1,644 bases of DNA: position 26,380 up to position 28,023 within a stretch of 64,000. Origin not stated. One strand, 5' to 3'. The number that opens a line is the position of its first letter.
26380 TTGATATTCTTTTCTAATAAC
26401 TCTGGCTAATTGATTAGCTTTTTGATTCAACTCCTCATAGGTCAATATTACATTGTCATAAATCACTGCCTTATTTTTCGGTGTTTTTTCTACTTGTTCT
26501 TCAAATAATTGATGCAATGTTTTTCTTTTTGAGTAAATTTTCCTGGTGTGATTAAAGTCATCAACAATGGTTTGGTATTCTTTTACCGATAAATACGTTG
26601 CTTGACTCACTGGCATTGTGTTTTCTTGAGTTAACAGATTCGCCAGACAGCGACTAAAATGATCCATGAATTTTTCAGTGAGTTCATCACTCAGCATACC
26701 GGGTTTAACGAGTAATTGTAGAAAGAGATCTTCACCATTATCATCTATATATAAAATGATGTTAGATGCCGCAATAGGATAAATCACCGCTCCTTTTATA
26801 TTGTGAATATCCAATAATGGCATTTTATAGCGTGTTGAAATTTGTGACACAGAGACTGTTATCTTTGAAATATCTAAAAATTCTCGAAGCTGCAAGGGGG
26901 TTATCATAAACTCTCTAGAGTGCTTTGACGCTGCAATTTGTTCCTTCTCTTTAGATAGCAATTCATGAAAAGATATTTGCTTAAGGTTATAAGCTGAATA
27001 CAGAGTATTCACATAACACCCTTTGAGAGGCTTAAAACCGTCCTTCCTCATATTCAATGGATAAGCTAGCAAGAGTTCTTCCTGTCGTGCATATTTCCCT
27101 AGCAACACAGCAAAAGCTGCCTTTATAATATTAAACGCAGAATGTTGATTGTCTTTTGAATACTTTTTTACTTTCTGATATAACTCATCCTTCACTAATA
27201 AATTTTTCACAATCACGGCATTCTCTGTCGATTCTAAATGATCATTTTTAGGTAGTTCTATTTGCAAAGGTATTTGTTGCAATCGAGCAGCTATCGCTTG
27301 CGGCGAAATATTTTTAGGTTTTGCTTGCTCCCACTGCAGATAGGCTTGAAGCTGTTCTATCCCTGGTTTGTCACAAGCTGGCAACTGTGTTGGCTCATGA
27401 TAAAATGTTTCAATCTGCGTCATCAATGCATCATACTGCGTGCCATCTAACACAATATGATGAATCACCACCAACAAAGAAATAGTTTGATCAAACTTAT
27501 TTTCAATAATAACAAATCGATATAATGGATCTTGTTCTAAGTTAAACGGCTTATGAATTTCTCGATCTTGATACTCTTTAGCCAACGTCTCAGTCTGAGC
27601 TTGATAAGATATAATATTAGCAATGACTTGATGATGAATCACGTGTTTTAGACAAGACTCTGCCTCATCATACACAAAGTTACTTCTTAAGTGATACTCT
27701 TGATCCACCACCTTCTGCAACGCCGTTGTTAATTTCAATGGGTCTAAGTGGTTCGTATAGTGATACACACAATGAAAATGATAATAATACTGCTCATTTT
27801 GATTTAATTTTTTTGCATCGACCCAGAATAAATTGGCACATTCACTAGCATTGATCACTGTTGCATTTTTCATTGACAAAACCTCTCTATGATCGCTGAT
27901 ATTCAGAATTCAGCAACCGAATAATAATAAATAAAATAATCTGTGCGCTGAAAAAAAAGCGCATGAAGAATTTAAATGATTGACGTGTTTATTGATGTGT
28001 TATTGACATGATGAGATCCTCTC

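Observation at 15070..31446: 11.5-kb single-gene NRPS-PKS hybrid embedded in a co-directional array with an MFS exporter, thiL and an orphan two-component pair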

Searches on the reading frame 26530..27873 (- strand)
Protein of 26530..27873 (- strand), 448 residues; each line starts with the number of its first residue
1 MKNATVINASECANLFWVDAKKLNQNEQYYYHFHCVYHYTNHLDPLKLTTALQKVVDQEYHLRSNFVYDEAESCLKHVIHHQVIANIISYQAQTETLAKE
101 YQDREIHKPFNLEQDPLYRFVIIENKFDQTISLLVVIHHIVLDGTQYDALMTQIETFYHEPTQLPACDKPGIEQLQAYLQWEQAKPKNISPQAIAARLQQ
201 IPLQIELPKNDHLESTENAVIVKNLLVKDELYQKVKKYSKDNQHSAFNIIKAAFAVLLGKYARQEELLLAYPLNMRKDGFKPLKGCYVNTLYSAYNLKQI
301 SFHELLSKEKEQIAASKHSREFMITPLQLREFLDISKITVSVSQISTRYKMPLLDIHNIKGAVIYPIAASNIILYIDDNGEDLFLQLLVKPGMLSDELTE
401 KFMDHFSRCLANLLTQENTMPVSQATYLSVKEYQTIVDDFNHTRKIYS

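Call 25: search_solved_structures(query=window:26530-27873:-, max_evalue=0.001)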
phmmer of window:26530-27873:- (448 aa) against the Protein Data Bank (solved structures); distinct sequences matched with E-value up to 0.001: 27.
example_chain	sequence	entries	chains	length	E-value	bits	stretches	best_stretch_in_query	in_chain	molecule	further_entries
9rde_A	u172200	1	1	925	1.5e-11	47.4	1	91-327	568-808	Bacitracin synthase 3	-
6p1j_A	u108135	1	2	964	5.3e-11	45.5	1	23-322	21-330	Txo2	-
2jgp_A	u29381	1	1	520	7.6e-11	45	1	42-314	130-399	TYROCIDINE SYNTHETASE 3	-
6oyf_A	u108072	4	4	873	2.5e-10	43.3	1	24-322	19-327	Txo1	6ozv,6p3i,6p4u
5u89_A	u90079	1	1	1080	4.3e-10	42.5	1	31-315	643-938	Amino acid adenylation domain protein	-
8hlk_A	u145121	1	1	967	8.3e-10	41.6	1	50-446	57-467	Microcystin synthetase B (Fragment)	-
9up2_A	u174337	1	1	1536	1.9e-08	37.1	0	48-162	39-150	PvdL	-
9lcq_A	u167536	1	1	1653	2.3e-08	36.9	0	48-162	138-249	PvdL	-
9lcp_A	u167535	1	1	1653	2.3e-08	36.8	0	48-162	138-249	PvdL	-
9lco_A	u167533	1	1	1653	2.3e-08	36.8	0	48-162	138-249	PvdL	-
9uay_A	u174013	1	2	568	1.3e-07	34.4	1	41-302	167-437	CmnI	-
8f7h_A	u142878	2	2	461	8.1e-07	31.7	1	51-319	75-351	Surfactin synthetase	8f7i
8f7f_A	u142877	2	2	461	2e-06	30.5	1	51-319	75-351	Surfactin synthetase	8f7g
2xhg_A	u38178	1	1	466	2.7e-06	30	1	35-269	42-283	TYROCIDINE SYNTHETASE A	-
9bfg_A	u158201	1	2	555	3.4e-06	29.7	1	35-269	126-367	Tyrocidine synthase 1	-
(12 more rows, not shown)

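Call 41: search_protein_representatives(protein=window:26530-27873:-)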
Query: 448 residues. Proteins with E-value up to 0.001 (for the whole library): 28412; up to 1e-10: 10373; up to 1e-30: 1090. The best 150 are listed.
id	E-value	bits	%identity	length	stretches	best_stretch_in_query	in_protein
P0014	1.7e-296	999.2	73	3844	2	1-448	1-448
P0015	5.1e-101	355.3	34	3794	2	2-448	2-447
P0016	4.2e-80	286.4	24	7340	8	26-447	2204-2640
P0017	1.5e-79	284.5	25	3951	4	9-442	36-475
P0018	2.3e-74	267.4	24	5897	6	27-447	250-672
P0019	1.4e-73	264.9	23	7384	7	37-447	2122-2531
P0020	4.1e-73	263.4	23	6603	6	30-442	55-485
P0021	5.2e-73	263.0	24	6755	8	29-446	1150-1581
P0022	9.2e-73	262.2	23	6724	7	30-417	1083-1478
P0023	1.0e-72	262.0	24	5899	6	33-337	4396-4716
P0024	1.1e-72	261.9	24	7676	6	29-442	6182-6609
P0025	5.8e-72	259.6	23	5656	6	24-444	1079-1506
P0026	3.5e-71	257.0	24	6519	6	29-447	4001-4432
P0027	2.1e-69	251.1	24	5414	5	29-314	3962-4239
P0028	1.1e-68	248.7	34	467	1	4-447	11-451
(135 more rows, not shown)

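Call 46: find_encoding_contigs(protein=P0015, flank=10000, max_places=3)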
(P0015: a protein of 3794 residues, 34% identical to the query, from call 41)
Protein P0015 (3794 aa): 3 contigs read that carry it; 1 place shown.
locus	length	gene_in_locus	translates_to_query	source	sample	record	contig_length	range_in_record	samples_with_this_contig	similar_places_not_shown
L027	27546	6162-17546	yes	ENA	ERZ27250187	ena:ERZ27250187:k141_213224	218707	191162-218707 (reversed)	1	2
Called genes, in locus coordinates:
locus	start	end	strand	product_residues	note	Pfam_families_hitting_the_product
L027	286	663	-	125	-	PF12680:SnoaL_2 (weak)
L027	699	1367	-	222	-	PF13441:Gly-zipper_YMGG, PF05433:Rick_17kDa_Anti (weak), PF13488:Gly-zipper_Omp (weak), PF00691:OmpA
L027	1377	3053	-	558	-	PF00005:ABC_tran, PF02463:SMC_N (faint), PF13238:AAA_18 (faint), PF13304:AAA_21 (faint), PF12848:ABC_tran_Xtn, PF00005:ABC_tran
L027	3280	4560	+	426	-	PF00464:SHMT, PF00155:Aminotran_1_2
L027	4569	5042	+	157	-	PF22811:Zn_ribbon_NrdR, PF03477:ATP-cone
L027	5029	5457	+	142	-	PF01029:NusB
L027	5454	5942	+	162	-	PF04608:PgpA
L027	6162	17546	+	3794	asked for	PF00668:Condensation, PF00501:AMP-binding, PF00550:PP-binding, PF00668:Condensation, PF00501:AMP-binding, PF00109:ketoacyl-synt, PF00550:PP-binding, PF02801:Ketoacyl-synt_C, +10 more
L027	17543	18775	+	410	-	PF07690:MFS_1, PF00083:Sugar_tr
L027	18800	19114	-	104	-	-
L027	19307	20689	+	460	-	PF03435:Sacchrp_dh_NADP, PF16653:Sacchrp_dh_C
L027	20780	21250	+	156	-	PF00210:Ferritin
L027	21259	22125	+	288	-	PF03755:YicC-like_N, PF08340:YicC-like_C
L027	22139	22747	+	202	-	PF00625:Guanylate_kin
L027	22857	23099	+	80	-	PF01192:RNA_pol_Rpb6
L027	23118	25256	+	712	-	PF01966:HD, PF13328:HD_4, PF04607:RelA_SpoT, PF02824:TGS, PF28438:RelA_RIS, PF13291:ACT_4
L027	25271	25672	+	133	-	PF01042:Ribonuc_L-PSP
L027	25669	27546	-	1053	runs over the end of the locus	PF08379:Bact_transglu_N, PF01841:Transglut_core, PF09899:DUF2126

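Call 57: search_protein_families(library=pfam, proteins=[window:26530-27873:-], max_evalue=1)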
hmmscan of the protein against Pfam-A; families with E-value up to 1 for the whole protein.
window:26530-27873:- (448 aa): 2 families
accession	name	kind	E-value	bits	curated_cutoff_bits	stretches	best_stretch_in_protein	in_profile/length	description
PF00668.25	Condensation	-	2.9e-24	86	30.6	1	24-318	20-326/456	Condensation domain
PF23229.2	DUF7067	-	0.17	12.2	27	1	174-192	5-23/56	Alpha-glucan water dikinase, DUF7067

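Call 69: find_homologous_proteins(query=window:26530-27873:-, max_evalue=1e-30)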
Query window:26530-27873:-: 4746 candidates shared short words with the query, none scored E <= 1e-30.

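Call 78: search_solved_structures(query=A1, max_evalue=0.01)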
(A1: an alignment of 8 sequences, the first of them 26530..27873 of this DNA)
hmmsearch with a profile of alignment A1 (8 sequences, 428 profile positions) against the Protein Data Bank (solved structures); distinct sequences matched with E-value up to 0.01: 55.
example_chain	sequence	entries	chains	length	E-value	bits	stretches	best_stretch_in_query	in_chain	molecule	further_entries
9rde_A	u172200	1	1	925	2.8e-35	125.2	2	53-424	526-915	Bacitracin synthase 3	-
6p1j_A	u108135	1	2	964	3.9e-33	118.1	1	13-427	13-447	Txo2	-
2jgp_A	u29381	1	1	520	3.2e-32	115.1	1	28-423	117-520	TYROCIDINE SYNTHETASE 3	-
6oyf_A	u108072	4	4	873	7.5e-31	110.6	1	13-427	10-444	Txo1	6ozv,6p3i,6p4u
8hlk_A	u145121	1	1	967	1.3e-28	103.2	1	34-427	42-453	Microcystin synthetase B (Fragment)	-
9bfd_B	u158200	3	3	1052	2.7e-28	102.2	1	37-427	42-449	Tyrocidine synthase 2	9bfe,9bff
5u89_A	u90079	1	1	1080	2.6e-27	98.9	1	28-427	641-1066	Amino acid adenylation domain protein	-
6mfx_A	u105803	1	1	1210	7.4e-27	97.4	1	9-427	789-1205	Linear gramicidin synthase subunit A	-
6mfw_A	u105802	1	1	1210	1.1e-26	96.8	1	17-427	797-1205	Linear gramicidin synthase subunit A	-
6mfy_A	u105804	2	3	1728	1.3e-26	96.6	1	17-427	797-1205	Linear gramicidin synthase subunit A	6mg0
6mfz_A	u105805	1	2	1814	1.4e-26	96.5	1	17-427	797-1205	Linear gramicidin synthase subunit A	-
9be3_A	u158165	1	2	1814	1.4e-26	96.5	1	17-427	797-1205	Linear gramicidin synthase subunit A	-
9meh_A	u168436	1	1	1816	1.4e-26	96.5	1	17-427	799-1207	Linear gramicidin synthase subunit A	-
9be4_A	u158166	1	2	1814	1.4e-26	96.5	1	17-427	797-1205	Linear gramicidin synthase subunit A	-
8f7f_A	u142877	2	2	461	8.3e-25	90.7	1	27-421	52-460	Surfactin synthetase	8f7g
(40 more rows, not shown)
